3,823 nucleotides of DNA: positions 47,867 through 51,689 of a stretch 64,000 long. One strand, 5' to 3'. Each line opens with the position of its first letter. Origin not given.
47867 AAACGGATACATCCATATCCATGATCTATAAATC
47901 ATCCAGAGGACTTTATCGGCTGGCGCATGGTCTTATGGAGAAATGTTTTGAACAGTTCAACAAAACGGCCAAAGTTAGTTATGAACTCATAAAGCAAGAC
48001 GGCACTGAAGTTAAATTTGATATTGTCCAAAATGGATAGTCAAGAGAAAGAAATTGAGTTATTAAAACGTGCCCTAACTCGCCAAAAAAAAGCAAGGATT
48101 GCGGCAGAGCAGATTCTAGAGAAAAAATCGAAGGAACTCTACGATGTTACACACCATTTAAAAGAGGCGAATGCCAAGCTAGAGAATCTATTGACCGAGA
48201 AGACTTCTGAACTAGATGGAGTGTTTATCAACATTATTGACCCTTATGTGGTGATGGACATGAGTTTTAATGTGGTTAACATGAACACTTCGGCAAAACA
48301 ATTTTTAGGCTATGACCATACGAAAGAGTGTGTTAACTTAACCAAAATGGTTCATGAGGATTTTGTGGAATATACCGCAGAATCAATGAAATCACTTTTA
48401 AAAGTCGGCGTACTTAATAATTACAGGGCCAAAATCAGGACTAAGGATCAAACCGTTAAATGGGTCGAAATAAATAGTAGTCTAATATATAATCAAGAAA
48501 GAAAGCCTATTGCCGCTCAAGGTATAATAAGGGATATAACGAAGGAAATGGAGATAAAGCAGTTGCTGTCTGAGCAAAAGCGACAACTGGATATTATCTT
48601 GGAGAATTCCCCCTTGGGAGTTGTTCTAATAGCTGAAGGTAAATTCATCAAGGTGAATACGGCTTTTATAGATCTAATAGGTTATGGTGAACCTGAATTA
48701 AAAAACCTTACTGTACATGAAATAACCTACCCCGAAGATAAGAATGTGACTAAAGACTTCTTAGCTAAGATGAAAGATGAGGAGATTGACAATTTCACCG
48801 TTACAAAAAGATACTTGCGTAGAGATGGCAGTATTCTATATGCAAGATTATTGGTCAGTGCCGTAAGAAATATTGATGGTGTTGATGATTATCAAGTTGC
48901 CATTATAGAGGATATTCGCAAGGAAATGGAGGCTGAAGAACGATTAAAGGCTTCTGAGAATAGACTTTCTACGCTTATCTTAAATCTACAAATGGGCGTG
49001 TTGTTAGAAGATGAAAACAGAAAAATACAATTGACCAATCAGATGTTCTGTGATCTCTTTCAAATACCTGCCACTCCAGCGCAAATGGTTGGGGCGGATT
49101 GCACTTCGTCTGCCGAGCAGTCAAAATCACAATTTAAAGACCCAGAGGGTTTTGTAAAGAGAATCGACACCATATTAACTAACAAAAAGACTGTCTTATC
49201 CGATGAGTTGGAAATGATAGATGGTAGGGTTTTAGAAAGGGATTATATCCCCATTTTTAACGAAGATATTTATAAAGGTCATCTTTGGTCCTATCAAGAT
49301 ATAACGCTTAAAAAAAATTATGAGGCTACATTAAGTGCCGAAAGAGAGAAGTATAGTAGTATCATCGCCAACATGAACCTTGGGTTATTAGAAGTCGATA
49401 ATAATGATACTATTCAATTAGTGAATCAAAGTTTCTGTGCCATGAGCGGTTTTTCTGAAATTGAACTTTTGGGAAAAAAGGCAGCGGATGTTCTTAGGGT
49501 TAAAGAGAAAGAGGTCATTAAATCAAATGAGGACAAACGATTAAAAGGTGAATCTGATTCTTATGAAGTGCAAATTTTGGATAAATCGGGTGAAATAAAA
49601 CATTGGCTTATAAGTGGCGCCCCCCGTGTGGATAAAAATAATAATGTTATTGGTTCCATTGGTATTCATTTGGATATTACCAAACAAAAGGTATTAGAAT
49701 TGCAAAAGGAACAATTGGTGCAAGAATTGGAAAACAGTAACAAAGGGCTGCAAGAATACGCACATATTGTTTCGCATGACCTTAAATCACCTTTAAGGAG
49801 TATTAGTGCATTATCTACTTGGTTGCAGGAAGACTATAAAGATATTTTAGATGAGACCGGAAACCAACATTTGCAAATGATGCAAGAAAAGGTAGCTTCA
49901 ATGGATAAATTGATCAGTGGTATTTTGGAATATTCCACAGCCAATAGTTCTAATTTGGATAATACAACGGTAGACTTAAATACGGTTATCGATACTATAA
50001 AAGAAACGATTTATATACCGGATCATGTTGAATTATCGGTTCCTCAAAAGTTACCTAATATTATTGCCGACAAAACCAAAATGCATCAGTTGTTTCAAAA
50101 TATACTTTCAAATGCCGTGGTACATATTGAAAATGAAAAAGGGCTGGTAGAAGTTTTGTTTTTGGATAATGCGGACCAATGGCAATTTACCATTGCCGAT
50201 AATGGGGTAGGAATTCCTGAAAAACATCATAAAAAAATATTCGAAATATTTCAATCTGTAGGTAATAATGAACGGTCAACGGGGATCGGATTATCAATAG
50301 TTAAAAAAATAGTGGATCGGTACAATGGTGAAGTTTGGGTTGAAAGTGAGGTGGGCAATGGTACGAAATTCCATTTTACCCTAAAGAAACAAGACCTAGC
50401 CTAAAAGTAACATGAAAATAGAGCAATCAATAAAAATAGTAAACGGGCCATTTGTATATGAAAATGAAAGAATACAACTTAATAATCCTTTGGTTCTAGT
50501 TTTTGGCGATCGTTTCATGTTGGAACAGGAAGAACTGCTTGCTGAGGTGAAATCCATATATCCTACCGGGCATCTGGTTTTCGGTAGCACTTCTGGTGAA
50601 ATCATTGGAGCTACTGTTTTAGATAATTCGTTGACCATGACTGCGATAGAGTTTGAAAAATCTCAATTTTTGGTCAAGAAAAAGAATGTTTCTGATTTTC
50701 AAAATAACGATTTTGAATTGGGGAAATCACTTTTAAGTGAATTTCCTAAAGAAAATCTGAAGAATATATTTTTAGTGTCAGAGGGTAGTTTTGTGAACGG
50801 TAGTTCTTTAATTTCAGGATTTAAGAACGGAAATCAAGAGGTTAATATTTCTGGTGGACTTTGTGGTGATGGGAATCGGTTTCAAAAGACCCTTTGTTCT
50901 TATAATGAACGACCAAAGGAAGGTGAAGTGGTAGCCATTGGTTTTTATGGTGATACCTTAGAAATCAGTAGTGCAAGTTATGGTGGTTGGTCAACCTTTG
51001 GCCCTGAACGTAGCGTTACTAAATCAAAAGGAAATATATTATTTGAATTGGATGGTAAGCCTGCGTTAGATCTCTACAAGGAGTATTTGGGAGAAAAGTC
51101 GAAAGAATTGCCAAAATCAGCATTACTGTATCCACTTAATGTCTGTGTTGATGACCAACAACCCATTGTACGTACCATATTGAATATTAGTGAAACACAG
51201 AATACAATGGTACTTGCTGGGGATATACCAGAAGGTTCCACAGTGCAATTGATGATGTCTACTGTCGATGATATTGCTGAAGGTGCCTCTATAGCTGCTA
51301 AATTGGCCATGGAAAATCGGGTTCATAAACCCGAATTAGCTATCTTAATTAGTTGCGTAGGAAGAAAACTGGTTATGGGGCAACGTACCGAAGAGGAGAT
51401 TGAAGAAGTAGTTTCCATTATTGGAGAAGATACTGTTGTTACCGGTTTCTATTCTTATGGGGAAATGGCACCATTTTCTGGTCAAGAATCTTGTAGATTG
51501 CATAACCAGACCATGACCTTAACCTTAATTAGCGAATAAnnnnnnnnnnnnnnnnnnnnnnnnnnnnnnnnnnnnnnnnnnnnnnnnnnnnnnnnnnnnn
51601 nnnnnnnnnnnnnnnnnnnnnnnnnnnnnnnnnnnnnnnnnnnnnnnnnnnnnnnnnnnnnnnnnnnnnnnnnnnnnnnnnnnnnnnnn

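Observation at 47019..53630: Seven-gene H-NOX plus FIST dual-input phosphorelay operon ending in HPt and a LytTR regulator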

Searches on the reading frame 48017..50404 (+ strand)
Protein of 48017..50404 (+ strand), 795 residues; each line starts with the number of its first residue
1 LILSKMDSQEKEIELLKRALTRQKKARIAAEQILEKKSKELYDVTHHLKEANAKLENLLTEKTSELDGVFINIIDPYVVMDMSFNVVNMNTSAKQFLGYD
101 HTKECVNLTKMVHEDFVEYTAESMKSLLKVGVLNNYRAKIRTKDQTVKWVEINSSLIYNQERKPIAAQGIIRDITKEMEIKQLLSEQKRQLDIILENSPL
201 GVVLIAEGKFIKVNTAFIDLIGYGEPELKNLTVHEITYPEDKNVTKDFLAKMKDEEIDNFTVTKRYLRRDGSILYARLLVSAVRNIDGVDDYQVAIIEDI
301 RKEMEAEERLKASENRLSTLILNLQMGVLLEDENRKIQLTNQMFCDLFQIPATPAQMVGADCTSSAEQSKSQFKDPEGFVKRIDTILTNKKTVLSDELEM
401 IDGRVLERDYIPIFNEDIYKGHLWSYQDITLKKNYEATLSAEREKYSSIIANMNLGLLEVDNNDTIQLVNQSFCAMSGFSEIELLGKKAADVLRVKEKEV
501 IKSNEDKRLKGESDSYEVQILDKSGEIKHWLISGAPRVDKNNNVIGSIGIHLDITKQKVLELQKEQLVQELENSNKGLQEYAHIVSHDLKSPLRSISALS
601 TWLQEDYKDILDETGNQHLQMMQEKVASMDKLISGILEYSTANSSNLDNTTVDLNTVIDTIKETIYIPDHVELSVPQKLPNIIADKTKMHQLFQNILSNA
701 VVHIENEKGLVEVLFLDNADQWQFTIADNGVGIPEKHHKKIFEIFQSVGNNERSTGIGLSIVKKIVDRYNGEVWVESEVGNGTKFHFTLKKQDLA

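Call 3: search_protein_families(library=pfam, proteins=[window:48017-50404:+], max_evalue=0.01)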
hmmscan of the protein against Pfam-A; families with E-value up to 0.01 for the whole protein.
window:48017-50404:+ (795 aa): 10 families
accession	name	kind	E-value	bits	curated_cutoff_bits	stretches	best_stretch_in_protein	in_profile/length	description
PF13426.13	PAS_9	-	1.3e-36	125.5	27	3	457-556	4-103/103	PAS domain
PF00989.32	PAS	-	8.5e-31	106.7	22.6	3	444-554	1-113/113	PAS fold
PF02518.31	HATPase_c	-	1.1e-25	90.6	26.4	1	685-792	2-110/111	Histidine kinase-, DNA gyrase B-, and HSP90-like ATPase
PF08447.18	PAS_3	-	7.3e-23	81.1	25.6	3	87-171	2-89/89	PAS fold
PF13188.13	PAS_8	-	7.5e-22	76.9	21.8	2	194-229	6-42/65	PAS domain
PF08448.16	PAS_4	-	3.8e-17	62.9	23.1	1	452-558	3-109/110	PAS fold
PF12860.13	PAS_7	-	9.6e-10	39.1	27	1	323-436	3-114/115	PAS fold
PF00512.31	HisKA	-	5.7e-08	33.1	26.9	1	580-643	4-64/66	His Kinase A (phospho-acceptor) domain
PF14501.12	HATPase_c_5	-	6e-05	23.3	22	1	689-778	6-91/102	GHKL domain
PF13581.12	HATPase_c_2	-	0.00046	20.6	27.4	1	696-772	39-113/127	Histidine kinase-like ATPase domain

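Call 4: search_protein_families(library=ncbifam, proteins=[window:48017-50404:+], max_evalue=0.01)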
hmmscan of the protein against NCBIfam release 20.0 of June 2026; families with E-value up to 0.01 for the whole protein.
window:48017-50404:+ (795 aa): 76 families (the best 25 are shown)
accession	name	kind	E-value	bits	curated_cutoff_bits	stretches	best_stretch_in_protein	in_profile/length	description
NF046044.1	PnpS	equivalog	3.1e-56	191.1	400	2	438-789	49-389/390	two-component system histidine kinase PnpS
TIGR00229.1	sensory_box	domain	1.8e-54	183.2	22.9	3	186-310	2-126/126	PAS domain S-box protein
NF008468.0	PRK11360.1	equivalog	4.1e-54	184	646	3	438-791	262-608/616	two-component system sensor histidine kinase AtoS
NF047874.1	MASE3_PAS_HK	subfamily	7.2e-50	170.4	560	4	431-792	252-626/655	MASE3 domain-containing sensor histidine kinase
NF045595.1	HK_scytonemin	equivalog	8.9e-47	159.8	865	1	294-789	134-633/637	scytonemin biosynthesis sensor histidine kinase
NF033092.0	HK_WalK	equivalog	8e-42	143.6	725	1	436-789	250-592/594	cell wall metabolism sensor histidine kinase WalK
TIGR02966.1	phoR_proteo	equivalog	9e-40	136.7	334.2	1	441-789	3-333/333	phosphate regulon sensor histidine kinase PhoR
NF047465.1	hybrid_HK_LvrA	exception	1.1e-38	132.9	1200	1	566-791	588-818/819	hybrid histidine kinase/response regulator LvrA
NF006800.0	PRK09303.1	equivalog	8.5e-37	127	342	1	558-789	133-375/383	histidine kinase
NF008302.0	PRK11091.1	equivalog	1.4e-31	109.5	838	1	463-791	174-505/779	aerobic respiration two-component sensor histidine kinase ArcB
NF052574.1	HisKinEspCMyxo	equivalog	4.5e-31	107.8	1200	2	465-789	309-635/785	serine histidine kinase EspC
NF007298.0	PRK09776.1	equivalog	6.6e-31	107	1135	1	181-352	294-466/1111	diguanylate cyclase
NF045911.1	TCSHisKinNblS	equivalog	1.2e-28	99.9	1000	2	438-790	260-619/621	two-component system sensor histidine kinase NblS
NF008312.0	PRK11100.1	equivalog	7.7e-28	97.5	356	1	563-791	242-474/477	two-component system sensor histidine kinase CreC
NF041880.1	EPS_EpsF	equivalog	2.7e-27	95.4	900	1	445-789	145-491/492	response regulator EpsF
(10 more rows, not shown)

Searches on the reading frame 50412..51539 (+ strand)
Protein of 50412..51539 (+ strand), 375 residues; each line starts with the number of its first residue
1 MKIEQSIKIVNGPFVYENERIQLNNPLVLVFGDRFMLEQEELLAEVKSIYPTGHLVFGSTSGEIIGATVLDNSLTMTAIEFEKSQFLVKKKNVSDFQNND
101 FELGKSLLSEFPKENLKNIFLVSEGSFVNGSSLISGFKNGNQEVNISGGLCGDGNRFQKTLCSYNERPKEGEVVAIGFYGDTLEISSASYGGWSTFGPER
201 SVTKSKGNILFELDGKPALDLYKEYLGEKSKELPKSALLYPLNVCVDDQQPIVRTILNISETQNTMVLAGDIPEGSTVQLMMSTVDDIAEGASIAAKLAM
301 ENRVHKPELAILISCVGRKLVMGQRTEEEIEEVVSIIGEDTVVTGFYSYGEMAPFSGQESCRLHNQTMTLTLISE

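Call 3: search_protein_families(library=pfam, proteins=[window:50412-51539:+], max_evalue=0.01)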
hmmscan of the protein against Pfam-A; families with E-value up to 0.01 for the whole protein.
window:50412-51539:+ (375 aa): 2 families
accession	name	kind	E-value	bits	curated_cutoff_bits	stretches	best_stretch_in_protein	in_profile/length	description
PF08495.15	FIST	-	6.7e-41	140.7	23.2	1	27-216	2-189/189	FIST N domain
PF10442.14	FIST_C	-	3.2e-35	121.6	28.5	1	218-354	1-131/131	FIST C domain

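Call 4: search_protein_families(library=ncbifam, proteins=[window:50412-51539:+], max_evalue=0.01)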
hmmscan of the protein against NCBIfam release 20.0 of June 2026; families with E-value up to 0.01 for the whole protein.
window:50412-51539:+ (375 aa): 2 families
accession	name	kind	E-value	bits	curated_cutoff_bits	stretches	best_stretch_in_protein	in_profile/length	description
NF041558.1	NosP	equivalog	1.4e-14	54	450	1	27-352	26-352/368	nitric oxide-sensing protein NosP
NF051434.1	ArfA_OmpATb_N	equivalog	0.0045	17.3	81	1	257-312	2-58/114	channel-forming protein ArfA/OmpATb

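Call 14: search_solved_structures(query=window:50412-51536:+, max_evalue=1, show_alignments=2)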
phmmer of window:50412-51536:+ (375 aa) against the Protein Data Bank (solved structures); distinct sequences matched with E-value up to 1: 1.
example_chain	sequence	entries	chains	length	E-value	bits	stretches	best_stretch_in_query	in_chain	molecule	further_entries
6nyr_A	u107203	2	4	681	0.084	15.3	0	28-89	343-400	Crov588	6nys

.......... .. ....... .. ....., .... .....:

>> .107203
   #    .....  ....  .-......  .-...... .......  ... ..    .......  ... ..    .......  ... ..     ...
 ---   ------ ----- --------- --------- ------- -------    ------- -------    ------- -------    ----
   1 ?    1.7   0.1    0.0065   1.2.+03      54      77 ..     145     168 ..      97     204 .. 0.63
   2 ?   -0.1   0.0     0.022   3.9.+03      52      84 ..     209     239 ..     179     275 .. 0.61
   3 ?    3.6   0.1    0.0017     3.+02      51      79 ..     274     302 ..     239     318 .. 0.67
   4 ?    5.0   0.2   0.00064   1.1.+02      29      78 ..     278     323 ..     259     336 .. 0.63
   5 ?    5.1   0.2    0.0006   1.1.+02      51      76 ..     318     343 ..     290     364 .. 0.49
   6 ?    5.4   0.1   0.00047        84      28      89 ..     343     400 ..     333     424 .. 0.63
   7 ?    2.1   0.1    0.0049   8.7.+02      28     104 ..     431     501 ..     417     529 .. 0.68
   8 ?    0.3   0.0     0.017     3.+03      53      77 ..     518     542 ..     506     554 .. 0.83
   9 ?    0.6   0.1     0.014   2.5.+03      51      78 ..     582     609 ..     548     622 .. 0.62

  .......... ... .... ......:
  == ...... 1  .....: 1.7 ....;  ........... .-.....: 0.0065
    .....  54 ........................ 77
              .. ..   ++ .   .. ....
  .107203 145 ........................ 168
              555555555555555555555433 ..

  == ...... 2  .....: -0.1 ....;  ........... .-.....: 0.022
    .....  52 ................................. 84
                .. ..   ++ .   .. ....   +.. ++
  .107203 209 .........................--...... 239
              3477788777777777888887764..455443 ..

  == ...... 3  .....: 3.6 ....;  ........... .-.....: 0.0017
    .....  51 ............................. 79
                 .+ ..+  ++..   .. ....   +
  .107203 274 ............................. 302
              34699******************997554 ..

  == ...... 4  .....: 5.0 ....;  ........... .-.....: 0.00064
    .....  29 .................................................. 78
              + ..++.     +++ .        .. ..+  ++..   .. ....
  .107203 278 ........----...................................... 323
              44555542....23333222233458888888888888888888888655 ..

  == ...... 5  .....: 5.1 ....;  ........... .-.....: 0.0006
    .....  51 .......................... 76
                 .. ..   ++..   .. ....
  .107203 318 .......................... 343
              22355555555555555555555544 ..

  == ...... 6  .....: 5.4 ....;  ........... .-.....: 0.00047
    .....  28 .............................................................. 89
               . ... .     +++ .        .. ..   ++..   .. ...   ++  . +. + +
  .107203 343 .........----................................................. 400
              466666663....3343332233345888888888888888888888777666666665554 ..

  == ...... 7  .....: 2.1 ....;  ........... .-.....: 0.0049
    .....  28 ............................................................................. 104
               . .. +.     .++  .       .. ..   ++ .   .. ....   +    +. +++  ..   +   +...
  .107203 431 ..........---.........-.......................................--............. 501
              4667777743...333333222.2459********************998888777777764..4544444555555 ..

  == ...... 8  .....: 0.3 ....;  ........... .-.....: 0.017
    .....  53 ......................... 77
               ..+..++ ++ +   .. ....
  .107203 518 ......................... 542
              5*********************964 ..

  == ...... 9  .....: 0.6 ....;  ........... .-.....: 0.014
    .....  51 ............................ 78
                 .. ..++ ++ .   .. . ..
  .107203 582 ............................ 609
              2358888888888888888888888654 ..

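Call 65: search_dna_similar(query=window:50412-51536:+, collection=plasmids, mode=protein, max_evalue=0.001, max_rows=25)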
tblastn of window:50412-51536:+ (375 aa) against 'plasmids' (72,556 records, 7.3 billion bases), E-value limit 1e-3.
Records with a match: 70; places in all: 70; records where one place covers at least 80% of the query: 60.
Best place of each record, by identity: <60% 70.
By first word of the organism name: Pseudosulfitobacter 39; Legionella 8; Roseomonas 7; Aliiroseovarius 5; Azospirillum 2; Sulfurovum 1; Nostoc 1; Rhodobacteraceae 1; Calothrix 1; Sulfitobacter 1; and 4 more.
By predicted mobility (MOB-suite, as given by PLSDB): non-mobilizable 56; conjugative 10; mobilizable 4.
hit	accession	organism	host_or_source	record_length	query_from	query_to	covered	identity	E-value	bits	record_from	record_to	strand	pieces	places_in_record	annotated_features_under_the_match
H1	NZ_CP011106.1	Legionella pneumophila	Homo sapiens,sputum sample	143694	27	375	93%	43.3%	2e-76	264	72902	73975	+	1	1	FIST N-terminal domain-containing protein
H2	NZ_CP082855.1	Legionella anisa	-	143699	27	375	93%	43.3%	2e-76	264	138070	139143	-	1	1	FIST N-terminal domain-containing protein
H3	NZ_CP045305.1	Legionella longbeachae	Homo sapiens,Sputum sample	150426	27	375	93%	43.3%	2e-76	264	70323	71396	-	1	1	FIST N-terminal domain-containing protein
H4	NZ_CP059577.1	Legionella sp. PC997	Biofilm - potable water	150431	27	375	93%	43.3%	2e-76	264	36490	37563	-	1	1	FIST N-terminal domain-containing protein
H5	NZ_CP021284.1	Legionella pneumophila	Homo sapiens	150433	27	375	93%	43.3%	2e-76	264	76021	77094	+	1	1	FIST N-terminal domain-containing protein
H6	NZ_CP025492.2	Legionella sainthelensi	Homo sapiens,Clinical ...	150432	27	375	93%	43.3%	2e-76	264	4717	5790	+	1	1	FIST N-terminal domain-containing protein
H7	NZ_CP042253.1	Legionella longbeachae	Homo sapiens,lung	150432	27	375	93%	43.3%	2e-76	264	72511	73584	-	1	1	FIST N-terminal domain-containing protein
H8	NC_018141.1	Legionella pneumophila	-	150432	27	375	93%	43.3%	2e-76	264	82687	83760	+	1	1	FIST N-terminal domain-containing protein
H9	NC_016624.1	Azospirillum lipoferum 4B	-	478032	1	375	100%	38.2%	2e-67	238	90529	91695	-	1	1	FIST N-terminal domain-containing protein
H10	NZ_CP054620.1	Azospirillum oryzae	cell culture,soil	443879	27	375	93%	40.2%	1e-68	241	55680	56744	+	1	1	FIST N-terminal domain-containing protein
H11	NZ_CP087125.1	Sulfurovum mangrovi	Mangrove sediment,mangrove sediment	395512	42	375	89%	28.4%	3e-27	120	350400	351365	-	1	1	FIST N-terminal domain-containing protein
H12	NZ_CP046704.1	Nostoc sp. ATCC 53789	-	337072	42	373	89%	27.5%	1e-25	115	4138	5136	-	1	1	FIST N-terminal domain-containing protein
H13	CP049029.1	Rhodobacteraceae bacterium SC52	Apostichopus japonicus,pure ...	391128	40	373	89%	26.4%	2e-5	104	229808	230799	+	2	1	hypothetical protein (x2)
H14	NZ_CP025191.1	Roseomonas mucosa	Homo sapiens,clinical, human skin, ...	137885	17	357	91%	25.3%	3e-7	60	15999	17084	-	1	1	FIST N-terminal domain-containing protein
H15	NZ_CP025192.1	Roseomonas mucosa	Homo sapiens,clinical, human skin, ...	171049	17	357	91%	25.3%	3e-7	60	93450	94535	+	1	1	FIST N-terminal domain-containing protein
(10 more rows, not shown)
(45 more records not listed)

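Call 66: get_annotated_region(hit=H1, flank=5000)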
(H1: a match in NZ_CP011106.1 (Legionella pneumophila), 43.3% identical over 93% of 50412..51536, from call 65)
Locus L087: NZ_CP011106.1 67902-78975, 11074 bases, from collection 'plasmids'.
description: Legionella pneumophila strain L10-023 isolate Ulm plasmid unnamed, complete sequence
organism: Legionella pneumophila (NCBI taxid 446)
taxonomy: Bacteria; Pseudomonadota; Gammaproteobacteria; Legionellales; Legionellaceae; Legionella; Legionella pneumophila
host: -; source: Homo sapiens,sputum sample; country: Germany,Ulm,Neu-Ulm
typing (MOB-suite, as given by PLSDB): conjugative; relaxase MOBF; mating-pair formation MPF_F
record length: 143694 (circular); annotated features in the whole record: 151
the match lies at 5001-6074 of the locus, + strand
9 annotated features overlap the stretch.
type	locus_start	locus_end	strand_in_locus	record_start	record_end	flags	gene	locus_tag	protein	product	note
CDS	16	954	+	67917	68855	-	-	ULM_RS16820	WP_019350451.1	universal stress protein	-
CDS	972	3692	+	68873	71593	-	-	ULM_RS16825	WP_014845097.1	cation-transporting P-type ATPase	-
CDS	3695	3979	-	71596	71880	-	-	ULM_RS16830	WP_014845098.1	hypothetical protein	-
CDS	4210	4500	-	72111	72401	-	-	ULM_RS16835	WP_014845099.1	hypothetical protein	-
CDS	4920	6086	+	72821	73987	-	-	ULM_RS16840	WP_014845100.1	FIST N-terminal domain-containing protein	-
CDS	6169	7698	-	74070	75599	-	-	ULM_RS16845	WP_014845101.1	DHA2 family efflux MFS transporter permease subunit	GO:0009410 - response to xenobiotic stimulus [Evidence IEA]; GO:0006855 - xenobiotic transmembrane transport [Evidence ...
CDS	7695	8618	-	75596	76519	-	-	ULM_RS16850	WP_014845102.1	HlyD family secretion protein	GO:0055085 - transmembrane transport [Evidence IEA]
CDS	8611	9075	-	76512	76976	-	-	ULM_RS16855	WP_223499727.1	MarR family transcriptional regulator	GO:0006355 - regulation of DNA-templated transcription [Evidence IEA]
CDS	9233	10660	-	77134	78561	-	-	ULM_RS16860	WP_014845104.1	efflux transporter outer membrane subunit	GO:0006810 - transport [Evidence IEA]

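Call 67: get_annotated_region(hit=H9, flank=5000)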
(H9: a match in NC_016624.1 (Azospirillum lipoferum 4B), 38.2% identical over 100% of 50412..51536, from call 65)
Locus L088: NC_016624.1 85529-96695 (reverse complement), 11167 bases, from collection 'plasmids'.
description: Azospirillum lipoferum 4B plasmid AZO_p5, complete sequence
organism: Azospirillum lipoferum 4B (NCBI taxid 862719)
taxonomy: Bacteria; Pseudomonadota; Alphaproteobacteria; Rhodospirillales; Azospirillaceae; Azospirillum; Azospirillum lipoferum; Azospirillum lipoferum 4B
host: -; source: -; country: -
typing (MOB-suite, as given by PLSDB): mobilizable; relaxase MOBP
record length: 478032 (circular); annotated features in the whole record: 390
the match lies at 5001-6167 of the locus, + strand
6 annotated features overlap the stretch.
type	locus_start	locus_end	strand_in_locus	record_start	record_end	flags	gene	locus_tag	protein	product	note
CDS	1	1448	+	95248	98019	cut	ppc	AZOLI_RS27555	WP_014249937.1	phosphoenolpyruvate carboxylase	GO:0015977 - carbon fixation [Evidence IEA]; GO:0006099 - tricarboxylic acid cycle [Evidence IEA]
CDS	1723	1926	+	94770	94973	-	-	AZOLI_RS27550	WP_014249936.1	hypothetical protein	-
CDS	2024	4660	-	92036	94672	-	-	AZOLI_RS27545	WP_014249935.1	methyl-accepting chemotaxis protein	-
CDS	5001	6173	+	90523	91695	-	-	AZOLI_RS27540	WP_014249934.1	FIST N-terminal domain-containing protein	-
CDS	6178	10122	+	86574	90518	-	-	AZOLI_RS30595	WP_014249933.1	PAS domain S-box protein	-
CDS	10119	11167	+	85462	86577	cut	-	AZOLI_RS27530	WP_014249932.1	two-component system response regulator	-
